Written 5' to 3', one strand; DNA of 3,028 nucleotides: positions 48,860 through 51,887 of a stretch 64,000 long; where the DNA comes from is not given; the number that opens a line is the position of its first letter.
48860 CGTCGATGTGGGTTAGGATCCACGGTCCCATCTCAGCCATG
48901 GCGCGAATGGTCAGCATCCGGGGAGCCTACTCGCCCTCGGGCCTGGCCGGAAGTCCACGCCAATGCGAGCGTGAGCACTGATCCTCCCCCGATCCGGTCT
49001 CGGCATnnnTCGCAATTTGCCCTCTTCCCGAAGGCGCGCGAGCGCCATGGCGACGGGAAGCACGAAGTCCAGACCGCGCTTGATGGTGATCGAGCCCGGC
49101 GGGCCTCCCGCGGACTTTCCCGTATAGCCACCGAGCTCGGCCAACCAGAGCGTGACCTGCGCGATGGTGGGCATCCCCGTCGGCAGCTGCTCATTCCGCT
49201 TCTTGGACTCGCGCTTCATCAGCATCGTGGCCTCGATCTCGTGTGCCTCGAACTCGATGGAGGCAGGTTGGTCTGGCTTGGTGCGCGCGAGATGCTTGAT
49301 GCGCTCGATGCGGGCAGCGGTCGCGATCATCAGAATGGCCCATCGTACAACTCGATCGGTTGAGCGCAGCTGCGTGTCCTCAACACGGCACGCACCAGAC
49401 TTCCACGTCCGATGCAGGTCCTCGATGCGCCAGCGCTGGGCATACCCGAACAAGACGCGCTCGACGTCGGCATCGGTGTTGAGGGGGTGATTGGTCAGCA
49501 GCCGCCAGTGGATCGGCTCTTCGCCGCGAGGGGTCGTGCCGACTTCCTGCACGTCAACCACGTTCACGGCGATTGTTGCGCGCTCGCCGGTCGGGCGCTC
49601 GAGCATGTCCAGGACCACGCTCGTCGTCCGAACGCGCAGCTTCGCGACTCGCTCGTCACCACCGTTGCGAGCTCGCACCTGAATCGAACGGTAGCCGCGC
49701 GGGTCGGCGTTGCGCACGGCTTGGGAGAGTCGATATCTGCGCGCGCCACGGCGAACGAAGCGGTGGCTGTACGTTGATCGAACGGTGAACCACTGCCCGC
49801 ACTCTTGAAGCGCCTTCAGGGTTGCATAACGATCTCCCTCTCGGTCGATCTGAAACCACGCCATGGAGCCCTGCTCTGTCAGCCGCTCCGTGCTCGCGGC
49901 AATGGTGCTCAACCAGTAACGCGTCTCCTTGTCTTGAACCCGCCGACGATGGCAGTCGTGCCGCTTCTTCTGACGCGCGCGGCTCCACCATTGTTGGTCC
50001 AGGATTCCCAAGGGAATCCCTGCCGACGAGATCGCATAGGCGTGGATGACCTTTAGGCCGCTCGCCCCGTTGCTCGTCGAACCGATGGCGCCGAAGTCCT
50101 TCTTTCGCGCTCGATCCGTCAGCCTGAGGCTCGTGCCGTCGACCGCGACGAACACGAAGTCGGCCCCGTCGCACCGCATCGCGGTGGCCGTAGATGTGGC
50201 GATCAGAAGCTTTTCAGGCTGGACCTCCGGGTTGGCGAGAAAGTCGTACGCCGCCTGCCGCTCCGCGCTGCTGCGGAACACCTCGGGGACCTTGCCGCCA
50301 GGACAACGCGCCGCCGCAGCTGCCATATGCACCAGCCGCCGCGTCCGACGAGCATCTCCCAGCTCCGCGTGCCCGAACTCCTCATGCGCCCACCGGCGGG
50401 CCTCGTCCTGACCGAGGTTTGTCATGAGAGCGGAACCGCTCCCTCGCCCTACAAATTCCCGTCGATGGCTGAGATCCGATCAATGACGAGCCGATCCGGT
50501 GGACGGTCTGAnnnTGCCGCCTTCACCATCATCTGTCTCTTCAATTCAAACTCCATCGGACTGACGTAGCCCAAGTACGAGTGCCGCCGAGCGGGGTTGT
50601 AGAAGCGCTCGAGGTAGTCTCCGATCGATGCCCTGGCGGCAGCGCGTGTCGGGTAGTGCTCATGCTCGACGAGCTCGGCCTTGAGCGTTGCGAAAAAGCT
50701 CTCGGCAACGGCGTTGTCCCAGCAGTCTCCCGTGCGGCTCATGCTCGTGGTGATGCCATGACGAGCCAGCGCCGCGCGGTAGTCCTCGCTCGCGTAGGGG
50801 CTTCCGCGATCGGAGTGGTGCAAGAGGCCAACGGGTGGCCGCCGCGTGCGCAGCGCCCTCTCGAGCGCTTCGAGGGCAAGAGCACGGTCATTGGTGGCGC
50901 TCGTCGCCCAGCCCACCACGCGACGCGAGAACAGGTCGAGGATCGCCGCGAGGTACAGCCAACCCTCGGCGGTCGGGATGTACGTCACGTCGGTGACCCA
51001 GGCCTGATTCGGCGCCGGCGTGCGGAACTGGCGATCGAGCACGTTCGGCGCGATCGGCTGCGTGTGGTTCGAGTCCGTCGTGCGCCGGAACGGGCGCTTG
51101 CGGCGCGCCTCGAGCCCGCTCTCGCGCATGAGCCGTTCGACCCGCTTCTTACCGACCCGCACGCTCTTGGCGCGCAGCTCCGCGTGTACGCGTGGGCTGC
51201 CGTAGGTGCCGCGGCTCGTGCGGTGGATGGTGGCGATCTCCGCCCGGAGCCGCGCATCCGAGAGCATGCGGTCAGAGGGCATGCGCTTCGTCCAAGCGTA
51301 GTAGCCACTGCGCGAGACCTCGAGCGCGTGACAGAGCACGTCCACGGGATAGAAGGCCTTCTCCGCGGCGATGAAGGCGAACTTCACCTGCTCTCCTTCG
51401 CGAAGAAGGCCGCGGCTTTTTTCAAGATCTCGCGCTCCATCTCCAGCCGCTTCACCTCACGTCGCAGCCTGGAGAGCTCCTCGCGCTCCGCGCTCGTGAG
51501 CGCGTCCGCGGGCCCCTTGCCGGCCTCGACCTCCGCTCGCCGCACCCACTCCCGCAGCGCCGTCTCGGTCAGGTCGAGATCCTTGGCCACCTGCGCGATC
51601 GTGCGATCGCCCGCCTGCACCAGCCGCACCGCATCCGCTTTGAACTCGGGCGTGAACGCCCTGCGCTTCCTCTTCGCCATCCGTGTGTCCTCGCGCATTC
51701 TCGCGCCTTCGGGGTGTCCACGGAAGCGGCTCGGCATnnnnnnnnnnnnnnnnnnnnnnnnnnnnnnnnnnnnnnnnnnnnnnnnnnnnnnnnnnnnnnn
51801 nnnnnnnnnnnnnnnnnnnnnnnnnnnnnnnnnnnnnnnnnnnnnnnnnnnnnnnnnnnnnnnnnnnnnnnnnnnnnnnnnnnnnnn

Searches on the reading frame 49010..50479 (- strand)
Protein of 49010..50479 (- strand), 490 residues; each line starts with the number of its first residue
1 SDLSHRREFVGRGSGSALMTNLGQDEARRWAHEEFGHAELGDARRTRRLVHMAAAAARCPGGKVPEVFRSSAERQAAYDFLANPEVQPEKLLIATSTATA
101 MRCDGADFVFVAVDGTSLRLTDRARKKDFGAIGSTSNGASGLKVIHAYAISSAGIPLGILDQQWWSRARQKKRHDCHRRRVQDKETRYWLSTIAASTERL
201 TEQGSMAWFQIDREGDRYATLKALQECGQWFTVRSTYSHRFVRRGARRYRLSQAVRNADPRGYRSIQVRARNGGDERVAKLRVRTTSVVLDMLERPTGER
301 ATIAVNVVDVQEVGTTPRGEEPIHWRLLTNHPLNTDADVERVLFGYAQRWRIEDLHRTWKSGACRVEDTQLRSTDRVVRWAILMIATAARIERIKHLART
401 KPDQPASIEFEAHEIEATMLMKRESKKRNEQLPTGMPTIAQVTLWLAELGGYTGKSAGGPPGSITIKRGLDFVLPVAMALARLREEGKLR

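Call 45: search_protein_families(library=pfam, proteins=[window:49010-50479:-], max_evalue=0.0001)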
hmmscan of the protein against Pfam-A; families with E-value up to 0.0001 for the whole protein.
window:49010-50479:- (490 aa): 3 families
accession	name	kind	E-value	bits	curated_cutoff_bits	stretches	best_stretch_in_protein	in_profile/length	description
PF14706.11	Tnp_DNA_bind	-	1.2e-15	57.4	24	1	30-86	2-58/58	Transposase DNA-binding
PF02281.22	Dimer_Tnp_Tn5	-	7.5e-07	29.8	26.7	1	388-472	3-81/99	Transposase Tn5 dimerisation domain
PF01609.27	DDE_Tnp_1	-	5.2e-05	23.5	23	0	329-386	140-196/200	Transposase DDE domain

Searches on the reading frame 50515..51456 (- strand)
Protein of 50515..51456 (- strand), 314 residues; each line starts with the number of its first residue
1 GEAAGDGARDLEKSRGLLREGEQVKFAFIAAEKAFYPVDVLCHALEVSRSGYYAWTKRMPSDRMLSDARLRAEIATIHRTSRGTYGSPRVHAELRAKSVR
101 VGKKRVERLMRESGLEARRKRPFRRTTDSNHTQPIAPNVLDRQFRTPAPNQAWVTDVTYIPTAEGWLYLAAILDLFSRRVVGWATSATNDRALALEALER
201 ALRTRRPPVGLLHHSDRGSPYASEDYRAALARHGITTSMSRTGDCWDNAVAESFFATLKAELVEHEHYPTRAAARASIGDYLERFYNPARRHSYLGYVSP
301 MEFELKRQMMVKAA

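Call 45: search_protein_families(library=pfam, proteins=[window:50515-51456:-], max_evalue=0.0001)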
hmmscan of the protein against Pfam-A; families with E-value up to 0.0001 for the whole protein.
window:50515-51456:- (314 aa): 4 families
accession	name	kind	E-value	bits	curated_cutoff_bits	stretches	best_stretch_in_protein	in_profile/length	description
PF00665.32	rve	-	1.7e-27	96.1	32.6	1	148-245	3-102/102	Integrase core domain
PF13276.12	HTH_21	-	4.1e-19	69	28.1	1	68-122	4-59/60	HTH-like domain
PF13683.12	rve_3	-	4.8e-14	52.3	26.5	1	233-300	1-67/67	Integrase core domain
PF13333.12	rve_2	-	1.9e-12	47.6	22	1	252-305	1-53/56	Integrase core domain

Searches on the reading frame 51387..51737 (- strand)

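Call 45: search_protein_families(library=pfam, proteins=[window:51387-51737:-], max_evalue=0.0001)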
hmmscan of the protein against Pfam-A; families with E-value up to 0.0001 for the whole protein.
window:51387-51737:- (117 aa): 2 families
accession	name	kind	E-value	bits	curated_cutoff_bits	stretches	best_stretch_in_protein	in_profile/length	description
PF01527.26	HTH_Tnp_1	-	3.6e-14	53.2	24.1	1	23-95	2-74/75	Transposase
PF13542.12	HTH_Tnp_ISL3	-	2.4e-06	27.4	27.4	1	23-67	7-49/51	Helix-turn-helix domain of transposase family ISL3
